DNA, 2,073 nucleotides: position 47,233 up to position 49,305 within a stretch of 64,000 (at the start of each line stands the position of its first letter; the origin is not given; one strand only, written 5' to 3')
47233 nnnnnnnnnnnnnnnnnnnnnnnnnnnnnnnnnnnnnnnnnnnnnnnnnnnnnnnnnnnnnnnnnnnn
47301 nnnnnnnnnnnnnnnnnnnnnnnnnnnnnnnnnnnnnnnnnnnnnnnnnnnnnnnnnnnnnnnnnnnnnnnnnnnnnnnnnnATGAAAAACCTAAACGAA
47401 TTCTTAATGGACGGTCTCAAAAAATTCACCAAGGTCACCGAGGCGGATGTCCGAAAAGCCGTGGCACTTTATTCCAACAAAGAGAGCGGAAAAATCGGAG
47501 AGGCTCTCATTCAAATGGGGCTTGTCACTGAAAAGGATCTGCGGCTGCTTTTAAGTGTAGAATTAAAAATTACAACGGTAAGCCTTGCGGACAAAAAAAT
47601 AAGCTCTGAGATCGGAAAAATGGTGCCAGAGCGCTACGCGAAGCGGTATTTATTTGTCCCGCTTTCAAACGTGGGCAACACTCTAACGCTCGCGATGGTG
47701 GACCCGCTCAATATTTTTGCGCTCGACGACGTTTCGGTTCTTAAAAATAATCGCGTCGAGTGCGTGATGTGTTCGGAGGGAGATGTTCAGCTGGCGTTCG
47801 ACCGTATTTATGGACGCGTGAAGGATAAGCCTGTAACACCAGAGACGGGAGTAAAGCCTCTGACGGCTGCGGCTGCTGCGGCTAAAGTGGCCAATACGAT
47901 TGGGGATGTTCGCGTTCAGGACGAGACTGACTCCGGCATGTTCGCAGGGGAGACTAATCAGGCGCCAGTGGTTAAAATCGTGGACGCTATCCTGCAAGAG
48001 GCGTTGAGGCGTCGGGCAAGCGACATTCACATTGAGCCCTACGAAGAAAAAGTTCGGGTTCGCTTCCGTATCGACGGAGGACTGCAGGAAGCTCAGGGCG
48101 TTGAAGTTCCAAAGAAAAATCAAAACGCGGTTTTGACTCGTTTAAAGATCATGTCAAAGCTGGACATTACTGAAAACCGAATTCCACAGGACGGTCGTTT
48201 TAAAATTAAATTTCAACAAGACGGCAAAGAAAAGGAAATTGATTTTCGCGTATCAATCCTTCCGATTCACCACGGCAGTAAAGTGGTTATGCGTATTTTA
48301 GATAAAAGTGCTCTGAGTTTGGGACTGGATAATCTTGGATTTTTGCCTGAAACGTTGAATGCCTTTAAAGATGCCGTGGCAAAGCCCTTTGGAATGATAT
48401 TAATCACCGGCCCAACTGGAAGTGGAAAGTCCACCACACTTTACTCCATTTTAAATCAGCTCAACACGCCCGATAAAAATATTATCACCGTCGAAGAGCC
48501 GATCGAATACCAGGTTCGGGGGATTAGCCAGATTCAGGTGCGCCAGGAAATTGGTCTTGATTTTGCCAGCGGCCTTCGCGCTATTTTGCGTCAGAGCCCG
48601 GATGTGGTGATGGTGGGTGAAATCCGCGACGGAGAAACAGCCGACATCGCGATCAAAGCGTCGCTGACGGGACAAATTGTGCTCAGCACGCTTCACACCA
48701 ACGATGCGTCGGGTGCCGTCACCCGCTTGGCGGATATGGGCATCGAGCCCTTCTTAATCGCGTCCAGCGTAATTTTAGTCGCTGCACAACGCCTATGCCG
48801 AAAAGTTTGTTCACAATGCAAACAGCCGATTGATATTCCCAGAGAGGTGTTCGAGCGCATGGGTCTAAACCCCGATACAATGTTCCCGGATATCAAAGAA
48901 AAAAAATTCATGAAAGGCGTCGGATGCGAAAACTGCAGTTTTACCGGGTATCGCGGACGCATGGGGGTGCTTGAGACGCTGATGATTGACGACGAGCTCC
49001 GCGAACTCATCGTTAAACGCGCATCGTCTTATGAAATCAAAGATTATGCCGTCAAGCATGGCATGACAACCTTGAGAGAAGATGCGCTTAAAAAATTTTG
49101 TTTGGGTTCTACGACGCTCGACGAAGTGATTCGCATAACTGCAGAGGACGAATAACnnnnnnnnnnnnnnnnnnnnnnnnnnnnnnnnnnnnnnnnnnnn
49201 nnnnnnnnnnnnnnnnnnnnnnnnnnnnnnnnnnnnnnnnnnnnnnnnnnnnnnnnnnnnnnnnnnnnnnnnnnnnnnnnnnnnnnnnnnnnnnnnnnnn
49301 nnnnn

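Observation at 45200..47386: A standalone tandem-MshEN-motif protein sits next to a PilB that carries the same motifs, suggesting a c-di-GMP sensing layer on pilus extension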

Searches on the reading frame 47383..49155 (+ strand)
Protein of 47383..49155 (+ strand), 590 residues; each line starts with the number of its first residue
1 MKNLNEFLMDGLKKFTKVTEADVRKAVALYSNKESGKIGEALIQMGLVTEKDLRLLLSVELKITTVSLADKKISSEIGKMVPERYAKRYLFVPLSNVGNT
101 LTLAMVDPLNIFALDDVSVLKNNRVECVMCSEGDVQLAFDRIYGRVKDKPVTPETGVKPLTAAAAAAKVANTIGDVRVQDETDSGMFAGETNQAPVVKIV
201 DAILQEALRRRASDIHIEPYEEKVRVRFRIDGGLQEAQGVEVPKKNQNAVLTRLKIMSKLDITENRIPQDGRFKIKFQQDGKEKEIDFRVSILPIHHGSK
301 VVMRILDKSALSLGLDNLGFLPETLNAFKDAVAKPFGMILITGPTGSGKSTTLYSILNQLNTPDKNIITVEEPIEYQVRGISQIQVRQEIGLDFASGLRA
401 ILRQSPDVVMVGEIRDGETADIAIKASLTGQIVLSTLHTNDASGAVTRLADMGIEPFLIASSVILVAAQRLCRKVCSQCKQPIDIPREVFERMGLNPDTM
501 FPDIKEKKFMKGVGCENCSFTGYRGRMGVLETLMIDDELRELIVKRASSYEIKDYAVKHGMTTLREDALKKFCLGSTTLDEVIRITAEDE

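Call 4: search_protein_families(library=pfam, proteins=[window:47383-49155:+], max_evalue=0.01)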
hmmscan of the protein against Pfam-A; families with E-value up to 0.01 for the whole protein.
window:47383-49155:+ (590 aa): 10 families
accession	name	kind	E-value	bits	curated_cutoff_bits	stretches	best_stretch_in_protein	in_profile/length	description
PF00437.27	T2SSE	-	4.4e-136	453.8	24.9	1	191-584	3-370/370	Type II/IV secretion system protein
PF05157.20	MshEN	-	1.2e-16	60.9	23.1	1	63-145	3-86/90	MshEN domain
PF25199.1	nSTAND_NTPase5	-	7e-05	23.1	34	1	327-385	31-91/145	Novel STAND NTPase 5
PF13401.12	AAA_22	-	8e-05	23.4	27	1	337-389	6-57/130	AAA domain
PF13191.12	AAA_16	-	0.00029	21.8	32.6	1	326-376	14-63/167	AAA ATPase domain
PF13555.12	AAA_29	-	0.00037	20.6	27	1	330-354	16-40/61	P-loop containing region of AAA domain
PF00005.33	ABC_tran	-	0.00084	20.4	25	1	337-389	12-60/137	ABC transporter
PF13476.12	AAA_23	-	0.0047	18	27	1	337-356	20-39/201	AAA domain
PF20720.3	nSTAND3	-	0.0048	17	27.2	0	336-372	17-53/155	Novel STAND NTPase 3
PF13086.12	AAA_11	-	0.0065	16.7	27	0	326-361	8-42/257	AAA domain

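Call 59: search_protein_families(library=ncbifam, proteins=[window:47383-49155:+], max_evalue=0.00001)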
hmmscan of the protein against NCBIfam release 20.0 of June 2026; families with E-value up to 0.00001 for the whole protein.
window:47383-49155:+ (590 aa): 18 families
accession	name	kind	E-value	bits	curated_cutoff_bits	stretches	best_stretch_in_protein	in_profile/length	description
TIGR02538.1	type_IV_pilB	equivalog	8.2e-186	618.9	675.65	1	13-587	7-563/564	type IV-A pilus assembly ATPase PilB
TIGR02533.1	type_II_gspE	equivalog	4.8e-173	576.3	630.25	1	80-586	3-486/486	type II secretion system ATPase GspE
NF053534.1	T4PilAsmATPsTfpB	equivalog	2.1e-132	442.5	850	1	54-586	69-582/584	type IV pilus assembly ATPase TfpB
NF007755.0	PRK10436.1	equivalog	1.8e-131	439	617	1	87-587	15-460/465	type II secretion system protein GspE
NF041000.1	ATPase_ComGA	equivalog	2.2e-74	249.9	300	1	202-473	2-266/267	competence type IV pilus ATPase ComGA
TIGR01420.1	pilT_fam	subfamily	3.5e-52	177.7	319.1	1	201-473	3-269/343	PilT/PilU family type 4a pilus ATPase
TIGR02525.1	plasmid_TraJ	equivalog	9.3e-26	90.7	368.3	1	316-452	133-272/372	plasmid transfer ATPase TraJ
TIGR02524.1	dot_icm_DotB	equivalog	1.6e-22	80.2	463.3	1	327-450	125-257/358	Dot/Icm type IV secretion system ATPase DotB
TIGR02782.1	TrbB_P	equivalog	2.9e-16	59.6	304.55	1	338-452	138-255/303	P-type conjugative transfer ATPase TrbB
NF058587.1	archaellum_moto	equivalog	5.6e-15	55.1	550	1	297-454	235-398/527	archaellum flagellar ATPase motor FlaI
NF010407.0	PRK13833.1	subfamily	6.8e-14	52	499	1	328-453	137-263/323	conjugal transfer protein TrbB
NF010469.0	PRK13894.1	subfamily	1.7e-13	50.7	508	1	329-451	143-266/320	conjugal transfer ATPase TrbB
TIGR02788.1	VirB11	equivalog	9.2e-13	47.9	249.95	1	338-452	146-265/308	P-type DNA transfer ATPase VirB11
TIGR03819.1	heli_sec_ATPase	hypoth_equivalog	1.1e-12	47.9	373.15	1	296-454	137-302/340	TadA family conjugal transfer-associated ATPase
NF008411.1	PRK11234.1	equivalog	9.4e-12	44.1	1170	1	18-152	494-626/723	cyclic di-3',5'-guanylate-activated glycosyltransferase NfrB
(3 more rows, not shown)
